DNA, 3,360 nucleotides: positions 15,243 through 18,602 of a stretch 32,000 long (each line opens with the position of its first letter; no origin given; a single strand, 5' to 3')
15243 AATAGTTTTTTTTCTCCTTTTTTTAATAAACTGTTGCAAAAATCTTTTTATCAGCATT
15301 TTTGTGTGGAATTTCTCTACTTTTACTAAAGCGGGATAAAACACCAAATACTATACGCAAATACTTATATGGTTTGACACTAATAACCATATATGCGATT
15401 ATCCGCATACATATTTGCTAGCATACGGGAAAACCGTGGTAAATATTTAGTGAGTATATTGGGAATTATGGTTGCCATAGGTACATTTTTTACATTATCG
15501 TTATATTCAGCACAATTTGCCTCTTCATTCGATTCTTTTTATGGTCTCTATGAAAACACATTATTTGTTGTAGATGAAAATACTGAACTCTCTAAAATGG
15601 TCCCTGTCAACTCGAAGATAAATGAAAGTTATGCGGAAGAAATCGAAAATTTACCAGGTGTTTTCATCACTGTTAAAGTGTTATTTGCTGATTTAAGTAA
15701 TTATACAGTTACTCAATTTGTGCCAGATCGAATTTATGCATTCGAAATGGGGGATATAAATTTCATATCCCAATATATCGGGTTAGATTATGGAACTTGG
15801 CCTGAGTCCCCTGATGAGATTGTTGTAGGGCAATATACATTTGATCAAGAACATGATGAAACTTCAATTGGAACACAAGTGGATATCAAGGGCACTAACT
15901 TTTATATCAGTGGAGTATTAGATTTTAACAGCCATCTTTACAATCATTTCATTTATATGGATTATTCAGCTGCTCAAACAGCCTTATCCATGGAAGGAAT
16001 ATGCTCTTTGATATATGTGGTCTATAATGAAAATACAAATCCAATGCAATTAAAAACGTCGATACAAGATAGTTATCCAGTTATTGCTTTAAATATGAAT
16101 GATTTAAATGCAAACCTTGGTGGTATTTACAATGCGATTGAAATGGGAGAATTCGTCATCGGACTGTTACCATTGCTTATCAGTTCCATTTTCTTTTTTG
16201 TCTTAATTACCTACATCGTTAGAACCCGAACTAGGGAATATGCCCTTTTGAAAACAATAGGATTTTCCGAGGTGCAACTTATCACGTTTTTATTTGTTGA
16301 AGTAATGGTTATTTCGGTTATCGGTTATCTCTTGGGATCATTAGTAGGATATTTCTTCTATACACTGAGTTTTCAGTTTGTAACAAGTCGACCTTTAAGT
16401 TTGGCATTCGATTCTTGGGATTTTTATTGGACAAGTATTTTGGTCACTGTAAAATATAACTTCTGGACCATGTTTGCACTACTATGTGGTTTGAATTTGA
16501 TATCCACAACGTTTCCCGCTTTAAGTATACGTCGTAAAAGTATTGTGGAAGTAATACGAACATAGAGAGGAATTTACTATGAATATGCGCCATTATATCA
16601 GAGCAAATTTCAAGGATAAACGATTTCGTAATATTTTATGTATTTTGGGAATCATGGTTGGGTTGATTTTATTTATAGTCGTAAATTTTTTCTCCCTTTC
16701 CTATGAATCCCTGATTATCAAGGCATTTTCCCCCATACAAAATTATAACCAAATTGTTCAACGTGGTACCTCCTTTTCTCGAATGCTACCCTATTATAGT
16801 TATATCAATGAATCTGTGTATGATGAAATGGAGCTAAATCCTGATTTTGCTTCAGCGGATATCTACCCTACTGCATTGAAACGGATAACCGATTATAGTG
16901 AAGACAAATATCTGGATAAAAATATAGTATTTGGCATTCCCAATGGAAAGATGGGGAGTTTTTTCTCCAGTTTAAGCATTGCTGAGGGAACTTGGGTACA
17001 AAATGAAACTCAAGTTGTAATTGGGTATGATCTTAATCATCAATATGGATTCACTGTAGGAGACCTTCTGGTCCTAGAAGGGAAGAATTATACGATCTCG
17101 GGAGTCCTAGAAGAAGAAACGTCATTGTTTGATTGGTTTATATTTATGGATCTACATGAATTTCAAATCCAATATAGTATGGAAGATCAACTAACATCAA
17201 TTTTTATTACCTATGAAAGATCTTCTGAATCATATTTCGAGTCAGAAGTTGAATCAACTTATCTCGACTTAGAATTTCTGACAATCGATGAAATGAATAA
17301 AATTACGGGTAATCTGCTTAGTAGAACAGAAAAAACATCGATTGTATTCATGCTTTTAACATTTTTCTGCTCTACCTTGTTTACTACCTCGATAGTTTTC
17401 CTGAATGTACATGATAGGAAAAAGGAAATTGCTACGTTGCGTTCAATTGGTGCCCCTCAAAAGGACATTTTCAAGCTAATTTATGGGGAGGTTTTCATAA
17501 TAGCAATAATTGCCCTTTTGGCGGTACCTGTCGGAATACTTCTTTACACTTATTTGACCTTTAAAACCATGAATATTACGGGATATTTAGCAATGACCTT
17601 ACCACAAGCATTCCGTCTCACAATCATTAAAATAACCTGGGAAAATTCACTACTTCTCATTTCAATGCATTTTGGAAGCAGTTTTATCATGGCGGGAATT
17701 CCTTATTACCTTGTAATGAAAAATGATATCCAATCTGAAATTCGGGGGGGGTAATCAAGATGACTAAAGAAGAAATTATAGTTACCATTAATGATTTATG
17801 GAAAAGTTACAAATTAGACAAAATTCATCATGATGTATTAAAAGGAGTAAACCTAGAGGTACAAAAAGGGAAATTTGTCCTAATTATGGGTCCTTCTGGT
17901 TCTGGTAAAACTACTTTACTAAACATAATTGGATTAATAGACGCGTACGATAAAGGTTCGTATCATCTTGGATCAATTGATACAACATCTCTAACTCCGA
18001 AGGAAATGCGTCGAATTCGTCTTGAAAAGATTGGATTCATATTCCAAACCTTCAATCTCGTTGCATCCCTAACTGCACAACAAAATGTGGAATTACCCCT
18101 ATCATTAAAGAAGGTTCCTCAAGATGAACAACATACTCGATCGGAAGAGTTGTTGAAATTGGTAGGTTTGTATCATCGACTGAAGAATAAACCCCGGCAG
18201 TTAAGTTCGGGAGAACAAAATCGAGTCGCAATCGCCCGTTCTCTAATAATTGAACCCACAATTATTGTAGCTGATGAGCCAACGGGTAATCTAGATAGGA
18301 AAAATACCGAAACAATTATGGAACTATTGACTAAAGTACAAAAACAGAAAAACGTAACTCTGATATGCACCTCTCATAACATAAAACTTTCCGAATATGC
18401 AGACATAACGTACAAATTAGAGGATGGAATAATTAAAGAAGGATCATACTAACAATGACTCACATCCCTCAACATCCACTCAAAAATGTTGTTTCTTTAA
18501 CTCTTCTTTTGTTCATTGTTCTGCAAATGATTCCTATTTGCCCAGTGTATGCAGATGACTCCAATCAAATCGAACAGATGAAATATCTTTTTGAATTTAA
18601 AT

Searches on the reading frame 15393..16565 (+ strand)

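Call 9: search_protein_families(library=pfam, proteins=[window:15393-16565:+], max_evalue=0.001)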
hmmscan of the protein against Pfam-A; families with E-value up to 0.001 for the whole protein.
window:15393-16565:+ (390 aa): 2 families
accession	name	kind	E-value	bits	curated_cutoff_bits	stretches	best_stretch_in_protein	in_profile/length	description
PF02687.27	FtsX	-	1.4e-11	44.9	25.5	1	255-383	2-119/120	FtsX-like permease C-terminal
PF12704.14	MacB_PCD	-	7.3e-10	39.9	27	1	19-225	2-205/207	MacB-like periplasmic core domain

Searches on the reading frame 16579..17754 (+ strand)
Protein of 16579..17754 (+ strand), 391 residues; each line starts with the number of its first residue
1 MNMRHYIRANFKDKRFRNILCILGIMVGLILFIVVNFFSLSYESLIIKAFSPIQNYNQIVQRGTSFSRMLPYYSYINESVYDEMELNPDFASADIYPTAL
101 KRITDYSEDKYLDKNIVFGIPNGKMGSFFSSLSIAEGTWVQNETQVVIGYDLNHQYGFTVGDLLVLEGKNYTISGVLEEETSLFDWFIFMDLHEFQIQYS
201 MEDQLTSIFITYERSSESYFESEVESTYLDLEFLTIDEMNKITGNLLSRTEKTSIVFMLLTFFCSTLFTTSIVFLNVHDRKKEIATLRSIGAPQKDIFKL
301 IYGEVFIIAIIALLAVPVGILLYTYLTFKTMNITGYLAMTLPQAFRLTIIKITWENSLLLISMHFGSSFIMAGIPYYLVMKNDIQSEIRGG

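Call 101: search_protein_families(library=pfam, proteins=[window:16579-17754:+], max_evalue=0.0001)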
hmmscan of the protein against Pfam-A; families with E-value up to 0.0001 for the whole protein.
window:16579-17754:+ (391 aa): 2 families
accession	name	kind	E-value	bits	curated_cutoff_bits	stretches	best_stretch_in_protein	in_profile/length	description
PF12704.14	MacB_PCD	-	2.3e-13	51.4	27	1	20-212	3-191/207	MacB-like periplasmic core domain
PF02687.27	FtsX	-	3.4e-13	50.1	25.5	1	255-381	1-117/120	FtsX-like permease C-terminal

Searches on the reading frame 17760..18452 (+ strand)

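Call 101: search_protein_families(library=pfam, proteins=[window:17760-18452:+], max_evalue=0.0001)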
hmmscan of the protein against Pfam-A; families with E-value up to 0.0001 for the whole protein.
window:17760-18452:+ (230 aa): 4 families
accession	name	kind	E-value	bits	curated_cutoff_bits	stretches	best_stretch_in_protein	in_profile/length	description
PF00005.33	ABC_tran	-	3.6e-29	102.5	25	1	27-175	1-136/137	ABC transporter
PF13304.12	AAA_21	-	2.1e-10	41.6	27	1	120-210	210-302/304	AAA domain, putative AbiEii toxin, Type IV TA system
PF02463.25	SMC_N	-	6.2e-07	29.5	40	1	37-220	24-211/220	RecF/RecN/SMC N terminal domain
PF20720.3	nSTAND3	-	6e-06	26.5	27.2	0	34-57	14-37/155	Novel STAND NTPase 3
